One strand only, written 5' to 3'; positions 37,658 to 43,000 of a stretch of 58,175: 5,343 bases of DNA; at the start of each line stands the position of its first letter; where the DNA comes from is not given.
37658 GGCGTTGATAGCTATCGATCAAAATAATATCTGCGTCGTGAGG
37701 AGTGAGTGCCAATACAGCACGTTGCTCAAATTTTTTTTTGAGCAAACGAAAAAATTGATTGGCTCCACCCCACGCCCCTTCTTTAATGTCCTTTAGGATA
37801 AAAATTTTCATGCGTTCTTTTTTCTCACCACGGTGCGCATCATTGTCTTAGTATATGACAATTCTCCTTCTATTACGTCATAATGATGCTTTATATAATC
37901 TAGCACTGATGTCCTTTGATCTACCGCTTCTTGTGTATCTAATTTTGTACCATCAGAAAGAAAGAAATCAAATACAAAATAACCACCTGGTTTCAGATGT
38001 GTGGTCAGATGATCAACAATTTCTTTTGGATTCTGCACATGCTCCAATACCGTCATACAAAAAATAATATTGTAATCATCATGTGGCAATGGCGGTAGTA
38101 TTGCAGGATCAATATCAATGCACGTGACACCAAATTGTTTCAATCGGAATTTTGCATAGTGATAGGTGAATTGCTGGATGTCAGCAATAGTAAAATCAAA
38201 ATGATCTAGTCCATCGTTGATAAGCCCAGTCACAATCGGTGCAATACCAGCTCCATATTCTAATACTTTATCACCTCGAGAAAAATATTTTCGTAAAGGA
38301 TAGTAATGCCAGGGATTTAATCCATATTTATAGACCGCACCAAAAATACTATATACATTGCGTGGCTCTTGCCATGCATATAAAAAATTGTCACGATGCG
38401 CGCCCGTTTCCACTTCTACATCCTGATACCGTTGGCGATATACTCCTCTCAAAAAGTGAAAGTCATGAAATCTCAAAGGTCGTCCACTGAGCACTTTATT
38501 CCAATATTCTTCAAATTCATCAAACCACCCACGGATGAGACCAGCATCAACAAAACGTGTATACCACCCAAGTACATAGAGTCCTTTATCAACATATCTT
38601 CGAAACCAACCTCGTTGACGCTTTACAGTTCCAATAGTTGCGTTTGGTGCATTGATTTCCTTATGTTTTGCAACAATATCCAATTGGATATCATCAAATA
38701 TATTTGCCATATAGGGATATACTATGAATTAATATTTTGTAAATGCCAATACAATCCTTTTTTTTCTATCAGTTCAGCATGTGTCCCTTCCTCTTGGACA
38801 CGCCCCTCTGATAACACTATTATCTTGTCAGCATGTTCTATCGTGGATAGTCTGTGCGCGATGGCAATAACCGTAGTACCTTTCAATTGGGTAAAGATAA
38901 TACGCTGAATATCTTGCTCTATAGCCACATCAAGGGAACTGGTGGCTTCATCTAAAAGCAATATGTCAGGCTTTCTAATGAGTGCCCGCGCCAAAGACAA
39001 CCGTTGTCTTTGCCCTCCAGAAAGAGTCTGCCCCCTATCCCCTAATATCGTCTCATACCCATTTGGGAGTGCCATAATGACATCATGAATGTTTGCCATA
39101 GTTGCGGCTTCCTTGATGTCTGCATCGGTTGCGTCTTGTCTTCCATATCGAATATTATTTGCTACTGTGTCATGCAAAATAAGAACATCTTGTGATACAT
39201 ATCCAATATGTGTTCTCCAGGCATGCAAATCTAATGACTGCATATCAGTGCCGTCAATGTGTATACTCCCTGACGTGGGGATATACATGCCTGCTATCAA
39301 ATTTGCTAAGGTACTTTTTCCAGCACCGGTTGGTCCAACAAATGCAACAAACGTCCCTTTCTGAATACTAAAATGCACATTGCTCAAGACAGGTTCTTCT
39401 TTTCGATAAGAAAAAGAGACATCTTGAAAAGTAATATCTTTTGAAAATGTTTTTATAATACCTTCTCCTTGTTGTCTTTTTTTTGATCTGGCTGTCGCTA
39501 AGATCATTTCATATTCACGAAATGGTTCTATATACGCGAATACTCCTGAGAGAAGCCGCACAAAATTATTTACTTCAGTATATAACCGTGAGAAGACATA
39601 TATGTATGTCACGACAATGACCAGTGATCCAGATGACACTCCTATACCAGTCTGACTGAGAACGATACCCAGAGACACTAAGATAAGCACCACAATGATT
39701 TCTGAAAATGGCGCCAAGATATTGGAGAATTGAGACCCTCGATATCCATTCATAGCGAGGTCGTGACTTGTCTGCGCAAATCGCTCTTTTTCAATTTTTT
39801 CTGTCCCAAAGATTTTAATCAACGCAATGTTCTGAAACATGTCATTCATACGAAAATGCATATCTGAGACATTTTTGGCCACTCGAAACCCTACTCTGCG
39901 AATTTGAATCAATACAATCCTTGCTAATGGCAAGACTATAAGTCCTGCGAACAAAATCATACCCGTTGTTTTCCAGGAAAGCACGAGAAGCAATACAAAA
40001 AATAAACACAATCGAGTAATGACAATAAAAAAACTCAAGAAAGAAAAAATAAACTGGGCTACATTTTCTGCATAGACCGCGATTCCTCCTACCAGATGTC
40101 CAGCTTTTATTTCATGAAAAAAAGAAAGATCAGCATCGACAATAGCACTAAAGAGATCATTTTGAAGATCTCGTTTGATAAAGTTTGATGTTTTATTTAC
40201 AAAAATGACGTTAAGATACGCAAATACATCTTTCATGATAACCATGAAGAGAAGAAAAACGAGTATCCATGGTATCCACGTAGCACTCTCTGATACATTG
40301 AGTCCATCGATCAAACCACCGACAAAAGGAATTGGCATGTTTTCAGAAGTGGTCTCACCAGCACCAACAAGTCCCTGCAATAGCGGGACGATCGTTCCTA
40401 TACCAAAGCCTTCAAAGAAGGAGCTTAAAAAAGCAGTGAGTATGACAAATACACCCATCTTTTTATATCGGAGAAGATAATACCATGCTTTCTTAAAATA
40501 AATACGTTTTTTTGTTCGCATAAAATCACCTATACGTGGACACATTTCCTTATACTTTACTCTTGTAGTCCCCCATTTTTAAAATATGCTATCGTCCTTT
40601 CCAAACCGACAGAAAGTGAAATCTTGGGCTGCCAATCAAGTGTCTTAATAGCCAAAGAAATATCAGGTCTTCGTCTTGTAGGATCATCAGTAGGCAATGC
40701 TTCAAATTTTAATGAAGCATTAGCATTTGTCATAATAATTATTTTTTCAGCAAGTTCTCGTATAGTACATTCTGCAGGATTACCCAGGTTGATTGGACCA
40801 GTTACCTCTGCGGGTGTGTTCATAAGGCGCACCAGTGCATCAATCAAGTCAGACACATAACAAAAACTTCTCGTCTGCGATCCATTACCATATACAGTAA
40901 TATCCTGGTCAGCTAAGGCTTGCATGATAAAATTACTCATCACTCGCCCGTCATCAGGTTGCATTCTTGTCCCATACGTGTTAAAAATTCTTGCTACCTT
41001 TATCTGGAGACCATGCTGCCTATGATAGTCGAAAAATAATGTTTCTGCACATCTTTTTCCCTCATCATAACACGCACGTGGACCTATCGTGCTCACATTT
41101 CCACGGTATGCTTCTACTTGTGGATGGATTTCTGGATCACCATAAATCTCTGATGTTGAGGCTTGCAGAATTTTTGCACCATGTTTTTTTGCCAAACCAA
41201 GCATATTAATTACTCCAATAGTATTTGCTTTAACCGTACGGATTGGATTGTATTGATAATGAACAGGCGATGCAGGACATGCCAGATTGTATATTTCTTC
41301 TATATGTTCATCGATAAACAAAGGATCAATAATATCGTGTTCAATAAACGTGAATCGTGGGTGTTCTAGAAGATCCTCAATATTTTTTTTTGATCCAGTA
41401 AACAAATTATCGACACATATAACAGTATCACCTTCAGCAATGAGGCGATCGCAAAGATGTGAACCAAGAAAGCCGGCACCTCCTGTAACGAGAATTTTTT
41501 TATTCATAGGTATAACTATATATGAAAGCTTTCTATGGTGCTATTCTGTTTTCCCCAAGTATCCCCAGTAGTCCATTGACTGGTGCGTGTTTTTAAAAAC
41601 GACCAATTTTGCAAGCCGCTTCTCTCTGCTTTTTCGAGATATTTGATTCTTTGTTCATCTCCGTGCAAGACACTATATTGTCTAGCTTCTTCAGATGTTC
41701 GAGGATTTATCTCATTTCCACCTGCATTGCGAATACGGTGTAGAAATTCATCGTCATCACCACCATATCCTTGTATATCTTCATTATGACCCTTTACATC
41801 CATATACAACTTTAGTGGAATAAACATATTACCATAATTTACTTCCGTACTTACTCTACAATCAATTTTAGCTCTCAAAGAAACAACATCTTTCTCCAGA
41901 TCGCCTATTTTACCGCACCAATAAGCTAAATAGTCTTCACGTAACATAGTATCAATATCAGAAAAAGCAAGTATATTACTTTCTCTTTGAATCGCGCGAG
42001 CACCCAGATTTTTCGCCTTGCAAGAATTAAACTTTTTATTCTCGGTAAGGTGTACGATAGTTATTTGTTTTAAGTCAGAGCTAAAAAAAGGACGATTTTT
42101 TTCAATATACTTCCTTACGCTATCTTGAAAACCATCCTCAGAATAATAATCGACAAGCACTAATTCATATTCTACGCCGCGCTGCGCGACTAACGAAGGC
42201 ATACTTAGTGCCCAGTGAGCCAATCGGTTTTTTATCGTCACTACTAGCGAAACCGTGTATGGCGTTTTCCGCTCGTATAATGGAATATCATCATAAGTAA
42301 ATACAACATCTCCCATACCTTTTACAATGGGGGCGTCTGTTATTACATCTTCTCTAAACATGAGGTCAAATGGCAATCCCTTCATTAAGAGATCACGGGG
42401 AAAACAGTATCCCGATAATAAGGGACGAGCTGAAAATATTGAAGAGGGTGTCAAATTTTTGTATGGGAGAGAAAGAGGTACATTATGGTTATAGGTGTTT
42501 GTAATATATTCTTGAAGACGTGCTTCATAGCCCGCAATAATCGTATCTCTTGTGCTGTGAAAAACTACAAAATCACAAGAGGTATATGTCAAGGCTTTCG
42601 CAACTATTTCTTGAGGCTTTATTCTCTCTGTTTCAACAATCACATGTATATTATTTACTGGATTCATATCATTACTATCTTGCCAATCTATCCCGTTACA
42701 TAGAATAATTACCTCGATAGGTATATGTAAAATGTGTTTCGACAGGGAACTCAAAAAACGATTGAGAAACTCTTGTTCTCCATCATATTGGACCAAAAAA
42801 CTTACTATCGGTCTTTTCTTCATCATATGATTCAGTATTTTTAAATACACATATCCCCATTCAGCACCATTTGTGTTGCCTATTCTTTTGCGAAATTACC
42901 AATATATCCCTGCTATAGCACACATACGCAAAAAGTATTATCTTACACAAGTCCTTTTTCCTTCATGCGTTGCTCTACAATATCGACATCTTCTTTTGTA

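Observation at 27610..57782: Candidate self-contained surface-protein O-glycosylation system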

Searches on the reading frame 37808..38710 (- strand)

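Call 4: search_protein_families(library=pfam, proteins=[window:37808-38710:-], max_evalue=0.001)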
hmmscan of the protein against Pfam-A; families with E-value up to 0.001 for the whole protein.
window:37808-38710:- (300 aa): 5 families
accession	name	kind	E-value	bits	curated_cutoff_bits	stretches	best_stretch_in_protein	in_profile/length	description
PF13489.12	Methyltransf_23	-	1.3e-11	44.9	27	1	142-262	19-124/164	Methyltransferase domain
PF08241.18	Methyltransf_11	-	1.2e-07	32.7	21.2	1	152-247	3-95/95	Methyltransferase domain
PF08242.18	Methyltransf_12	-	2.2e-07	32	30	1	150-245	1-98/98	Methyltransferase domain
PF13649.12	Methyltransf_25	-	1e-05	26.6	27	1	149-243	1-97/97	Methyltransferase domain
PF13847.12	Methyltransf_31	-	6e-05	23.2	27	1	145-248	3-110/145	Methyltransferase domain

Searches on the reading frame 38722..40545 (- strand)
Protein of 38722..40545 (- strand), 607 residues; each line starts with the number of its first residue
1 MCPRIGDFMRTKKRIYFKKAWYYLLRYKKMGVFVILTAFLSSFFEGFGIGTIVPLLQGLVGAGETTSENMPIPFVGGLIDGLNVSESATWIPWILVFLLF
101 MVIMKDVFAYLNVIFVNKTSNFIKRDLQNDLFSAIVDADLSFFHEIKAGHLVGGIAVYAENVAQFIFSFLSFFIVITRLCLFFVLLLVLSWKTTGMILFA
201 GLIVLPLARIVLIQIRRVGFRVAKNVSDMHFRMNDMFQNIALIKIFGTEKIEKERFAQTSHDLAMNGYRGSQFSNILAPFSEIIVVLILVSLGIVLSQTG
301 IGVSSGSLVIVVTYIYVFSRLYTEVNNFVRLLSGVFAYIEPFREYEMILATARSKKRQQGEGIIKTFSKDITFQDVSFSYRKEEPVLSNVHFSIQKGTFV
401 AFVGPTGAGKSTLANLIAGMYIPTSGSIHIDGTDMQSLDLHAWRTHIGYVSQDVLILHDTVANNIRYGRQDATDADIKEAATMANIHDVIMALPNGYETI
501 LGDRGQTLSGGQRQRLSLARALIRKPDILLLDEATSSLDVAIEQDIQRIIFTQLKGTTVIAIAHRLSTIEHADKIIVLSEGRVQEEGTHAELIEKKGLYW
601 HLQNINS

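Call 4: search_protein_families(library=pfam, proteins=[window:38722-40545:-], max_evalue=0.001)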
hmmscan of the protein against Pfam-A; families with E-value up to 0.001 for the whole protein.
window:38722-40545:- (607 aa): 3 families
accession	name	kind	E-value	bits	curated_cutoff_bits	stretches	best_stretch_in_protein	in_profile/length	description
PF00005.33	ABC_tran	-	6.3e-37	127.7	25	1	387-536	1-137/137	ABC transporter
PF00664.28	ABC_membrane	-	7.7e-24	85.3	28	1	75-319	22-271/274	ABC transporter transmembrane region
PF02463.25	SMC_N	-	1.4e-06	28.3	40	1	464-579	110-212/220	RecF/RecN/SMC N terminal domain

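Call 14: search_solved_structures(query=window:38722-40545:-, max_evalue=1e-20)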
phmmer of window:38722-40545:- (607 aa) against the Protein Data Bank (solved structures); distinct sequences matched with E-value up to 1e-20: 381 (the best 60 are shown).
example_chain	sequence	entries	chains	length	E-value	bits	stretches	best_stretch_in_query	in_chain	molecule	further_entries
8y6h_A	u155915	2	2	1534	2.7e-121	409.2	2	95-605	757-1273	ATP-dependent translocase ABCB1,mNeonGreen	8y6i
8gmg_A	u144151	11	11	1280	4.3e-121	408.5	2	95-605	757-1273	ATP-dependent translocase ABCB1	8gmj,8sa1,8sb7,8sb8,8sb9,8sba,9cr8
6qex_A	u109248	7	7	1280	4.4e-121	408.5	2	95-605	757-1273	Multidrug resistance protein 1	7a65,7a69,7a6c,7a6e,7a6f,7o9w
8sa0_A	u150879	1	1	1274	4.9e-121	408.3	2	95-604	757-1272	ATP-dependent translocase ABCB1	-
9nfi_A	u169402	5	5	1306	1.2e-120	407.1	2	103-603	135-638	Permeability Glycoprotein (P-gp)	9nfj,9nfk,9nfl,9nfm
7niu_A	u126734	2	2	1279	2.1e-120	406.3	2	369-605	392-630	Isoform 2 of Phosphatidylcholine translocator ABCB4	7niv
6c0v_A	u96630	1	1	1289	3.1e-120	405.7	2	95-605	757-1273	Multidrug resistance protein 1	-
6s7p_A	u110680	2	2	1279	1.4e-119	403.5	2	369-605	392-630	Phosphatidylcholine translocator ABCB4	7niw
9oe1_A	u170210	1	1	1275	9.4e-119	400.8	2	101-605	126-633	ATP-binding cassette, sub-family B (MDR/TAP), member 4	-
9ody_A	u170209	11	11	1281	9.5e-119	400.8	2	101-605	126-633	ATP-binding cassette, sub-family B (MDR/TAP), member 4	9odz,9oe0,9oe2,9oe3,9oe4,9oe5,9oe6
4f4c_A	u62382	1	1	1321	7.3e-118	397.8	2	93-602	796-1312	Multidrug resistance protein pgp-1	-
6ujt_A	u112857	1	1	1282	6.9e-116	391.3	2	127-602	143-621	ATP-dependent translocase ABCB1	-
6ujw_A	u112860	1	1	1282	7.1e-116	391.3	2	128-602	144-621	ATP-dependent translocase ABCB1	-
6q81_A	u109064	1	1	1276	8.6e-116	391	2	129-602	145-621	P-glycoprotein (ABCB1)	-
5kpi_A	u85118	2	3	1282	8.6e-116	391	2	129-602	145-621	Multidrug resistance protein 1A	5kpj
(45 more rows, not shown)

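Call 24: search_protein_families(library=ncbifam, proteins=[window:38722-40545:-], max_evalue=0.00001)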
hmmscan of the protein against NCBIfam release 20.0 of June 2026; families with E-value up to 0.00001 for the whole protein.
window:38722-40545:- (607 aa): 188 families (the best 25 are shown)
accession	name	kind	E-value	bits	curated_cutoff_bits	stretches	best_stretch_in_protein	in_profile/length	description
NF045513.1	HepA_fam_ABC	equivalog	2.3e-127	426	725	1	26-605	31-608/610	heterocyst formation ABC transporter subunit HepA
TIGR02203.1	MsbA_lipidA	equivalog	6.6e-108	361.6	602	1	18-606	3-569/572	lipid A export permease/ATP-binding protein MsbA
TIGR00958.1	3a01208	subfamily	2.5e-97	326.8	874.6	1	68-602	176-710/711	antigen peptide transporter 2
TIGR02204.1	MsbA_rel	hypoth_equivalog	1.2e-95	321.4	780.4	1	77-604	43-573/576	ABC transporter, permease/ATP-binding protein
NF052233.1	CphA_assoc_ABC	equivalog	1.1e-91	308.4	880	1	92-604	230-741/766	cyanophycin metabolism-associated ABC transporter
NF008381.0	PRK11176.1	equivalog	1.4e-91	307.6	867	1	78-605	51-578/582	lipid A ABC transporter ATP-binding protein/permease MsbA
NF010178.0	PRK13657.1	equivalog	1.7e-90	304.2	733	1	75-603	42-567/588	glucan ABC transporter ATP-binding protein/ permease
TIGR03796.1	NHLM_micro_ABC1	equivalog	1.9e-86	290.8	853.3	1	79-602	181-708/710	NHLP family bacteriocin export ABC transporter peptidase/permease/ATPase subunit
TIGR03797.1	NHLM_micro_ABC2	equivalog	3.3e-85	287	709.4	1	89-602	173-681/686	NHLP bacteriocin export ABC transporter permease/ATPase subunit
TIGR01846.1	type_I_sec_HlyB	subfamily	1.6e-80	271.3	725.55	1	78-603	165-689/694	type I secretion system permease/ATPase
TIGR02857.1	CydD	equivalog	4.2e-77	260.3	435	1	77-578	28-529/529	thiol reductant ABC exporter subunit CydD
TIGR03375.1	type_I_sec_LssB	subfamily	1.7e-76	258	693.1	1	93-595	189-691/696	type I secretion system permease/ATPase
NF008056.1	PRK10790.1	equivalog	2.3e-75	254.2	746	1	98-604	71-573/584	SmdB family multidrug efflux ABC transporter permease/ATP-binding protein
NF050066.1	LPSTprtrPglK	equivalog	5.8e-72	242.9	1000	1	18-580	3-557/558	BC-type lipopolysaccharide transporter PglK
TIGR01842.1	type_I_sec_PrtD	subfamily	9.2e-72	242.3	510.15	1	93-594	47-542/544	type I secretion system permease/ATPase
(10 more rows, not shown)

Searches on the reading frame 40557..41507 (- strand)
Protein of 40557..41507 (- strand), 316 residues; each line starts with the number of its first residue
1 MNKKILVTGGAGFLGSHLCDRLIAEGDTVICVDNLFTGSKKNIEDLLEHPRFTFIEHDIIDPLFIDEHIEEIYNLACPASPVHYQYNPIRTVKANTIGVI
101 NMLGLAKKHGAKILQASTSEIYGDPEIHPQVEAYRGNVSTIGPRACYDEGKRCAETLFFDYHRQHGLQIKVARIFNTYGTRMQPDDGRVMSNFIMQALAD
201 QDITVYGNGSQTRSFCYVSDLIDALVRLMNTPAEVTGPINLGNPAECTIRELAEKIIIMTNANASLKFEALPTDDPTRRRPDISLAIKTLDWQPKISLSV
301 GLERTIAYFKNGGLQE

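Call 4: search_protein_families(library=pfam, proteins=[window:40557-41507:-], max_evalue=0.001)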
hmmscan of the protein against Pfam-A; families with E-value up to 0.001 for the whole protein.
window:40557-41507:- (316 aa): 7 families
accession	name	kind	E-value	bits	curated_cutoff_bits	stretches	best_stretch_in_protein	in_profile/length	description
PF01370.27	Epimerase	-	3.8e-52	177.5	20.9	1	5-242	1-240/240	NAD dependent epimerase/dehydratase family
PF16363.11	GDP_Man_Dehyd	-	4e-50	171.6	27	1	6-304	1-331/332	GDP-mannose 4,6 dehydratase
PF01073.25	3Beta_HSD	-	1.6e-11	44.2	22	1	6-224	1-224/280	3-beta hydroxysteroid dehydrogenase/isomerase family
PF04321.23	RmlD_sub_bind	-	2.8e-09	36.9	27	1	4-276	2-246/287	RmlD substrate binding domain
PF07993.18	NAD_binding_4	-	3.6e-09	36.6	20.1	1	7-192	1-219/258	Male sterility protein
PF02719.21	Polysacc_synt_2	-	6.6e-06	26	20.2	0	5-112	1-121/293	Polysaccharide biosynthesis protein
PF00106.31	adh_short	-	5.1e-05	23.3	26.6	1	3-72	1-71/195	short chain dehydrogenase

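Call 24: search_protein_families(library=ncbifam, proteins=[window:40557-41507:-], max_evalue=0.00001)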
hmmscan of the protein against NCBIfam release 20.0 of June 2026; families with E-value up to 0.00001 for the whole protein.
window:40557-41507:- (316 aa): 20 families
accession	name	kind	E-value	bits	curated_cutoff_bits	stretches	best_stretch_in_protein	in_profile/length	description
TIGR01181.1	dTDP_gluc_dehyt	equivalog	2.5e-38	132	365.1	1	4-310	1-312/321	dTDP-glucose 4,6-dehydratase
NF008872.0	PRK11908.1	equivalog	2.7e-34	118.7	294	1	3-311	2-337/349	bifunctional UDP-4-keto-pentose/UDP-xylose synthase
TIGR04180.1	EDH_00030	hypoth_equivalog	9.9e-33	113.5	475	1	5-270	1-266/297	NAD-dependent 4,6-dehydratase LegB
NF005998.1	PRK08125.1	equivalog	9.5e-31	106.8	777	1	3-309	316-649/649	bifunctional UDP-4-amino-4-deoxy-L-arabinose formyltransferase/UDP-glucuronic acid oxidase ArnA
TIGR01179.1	galE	equivalog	5.9e-30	104.2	262.3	1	4-298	1-314/332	UDP-glucose 4-epimerase GalE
NF011728.1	PRK15181.1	equivalog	1.5e-22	80.1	760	1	3-226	16-246/348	Vi polysaccharide biosynthesis UDP-N-acetylglucosaminuronic acid C-4 epimerase TviC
NF007582.0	PRK10217.1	equivalog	1.7e-22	80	698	1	3-265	2-275/355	dTDP-glucose 4,6-dehydratase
NF007490.0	PRK10084.1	subfamily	1.5e-21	76.8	649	1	4-309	2-334/361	dTDP-glucose 4,6-dehydratase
TIGR02197.1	heptose_epim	equivalog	2.1e-19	69.9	274.6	1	5-274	1-274/316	ADP-glyceromanno-heptose 6-epimerase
NF047922.1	GDPFucSynFcl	equivalog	7.1e-19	68.4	500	1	2-310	2-302/308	GDP-L-fucose synthase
NF007956.0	PRK10675.1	subfamily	1.3e-14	54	394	1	4-237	2-255/338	UDP-glucose 4-epimerase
NF041015.1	UDPsulfquin_syn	equivalog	4.5e-13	48.9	575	1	178-235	225-284/384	UDP-sulfoquinovose synthase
TIGR02622.1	CDP_4_6_dhtase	equivalog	1.1e-12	47.8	278.45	1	2-311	4-332/352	CDP-glucose 4,6-dehydratase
NF047837.1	UDPAcbARedWbcJ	equivalog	2.5e-10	39.8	500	1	146-270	102-225/372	UDP-2-acetamido-2,6-beta-L-arabino-hexul-4-ose reductase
NF043036.1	ErythonDh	equivalog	1.7e-09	37.3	325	1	4-172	2-174/321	D-erythronate dehydrogenase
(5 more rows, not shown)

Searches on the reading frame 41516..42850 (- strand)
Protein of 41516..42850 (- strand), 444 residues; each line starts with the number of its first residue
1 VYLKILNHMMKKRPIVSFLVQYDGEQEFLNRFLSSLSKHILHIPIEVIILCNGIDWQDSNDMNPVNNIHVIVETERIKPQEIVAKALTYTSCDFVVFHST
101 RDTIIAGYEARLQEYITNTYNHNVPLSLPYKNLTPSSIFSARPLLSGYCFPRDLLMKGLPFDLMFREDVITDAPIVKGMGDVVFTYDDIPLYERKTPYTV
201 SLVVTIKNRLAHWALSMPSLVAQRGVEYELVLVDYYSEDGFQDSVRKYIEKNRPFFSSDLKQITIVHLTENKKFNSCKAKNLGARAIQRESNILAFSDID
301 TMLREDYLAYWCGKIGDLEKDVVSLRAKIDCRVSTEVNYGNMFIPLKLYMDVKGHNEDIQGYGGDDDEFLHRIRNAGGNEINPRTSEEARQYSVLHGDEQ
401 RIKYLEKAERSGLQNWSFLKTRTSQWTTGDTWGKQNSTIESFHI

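Call 4: search_protein_families(library=pfam, proteins=[window:41516-42850:-], max_evalue=0.001)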
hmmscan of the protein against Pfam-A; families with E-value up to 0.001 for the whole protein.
window:41516-42850:- (444 aa): 4 families
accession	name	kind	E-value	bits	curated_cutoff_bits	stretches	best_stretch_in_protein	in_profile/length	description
PF00535.33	Glycos_transf_2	-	1.4e-07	32.1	23.3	1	201-330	1-118/168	Glycosyl transferase family 2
PF02709.20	Glyco_transf_7C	-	3.4e-06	27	23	1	334-384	17-66/78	N-terminal domain of galactosyltransferase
PF13733.12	Glyco_transf_7N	-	0.00031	20.8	27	0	262-312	81-133/134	N-terminal region of glycosyl transferase group 7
PF10111.15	Glyco_tranf_2_2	-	0.00036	20.6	27.3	0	227-309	29-100/276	Glycosyltransferase like family 2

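Call 60: search_protein_families(library=ncbifam, proteins=[window:41516-42850:-], max_evalue=0.01)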
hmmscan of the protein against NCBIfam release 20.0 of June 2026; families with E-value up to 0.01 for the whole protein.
window:41516-42850:- (444 aa): 3 families
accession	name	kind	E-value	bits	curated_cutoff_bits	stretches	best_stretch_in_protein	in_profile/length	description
NF007482.0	PRK10073.1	equivalog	7.8e-05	21.8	423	1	199-304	7-99/334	glycosyltransferase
TIGR03937.1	PgaC_IcaA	equivalog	0.0026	16.8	422.3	1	197-311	44-146/407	poly-beta-1,6-N-acetyl-D-glucosamine synthase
TIGR03469.1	HpnB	hypoth_equivalog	0.008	15.2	379.25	0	199-337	45-182/386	hopene-associated glycosyltransferase HpnB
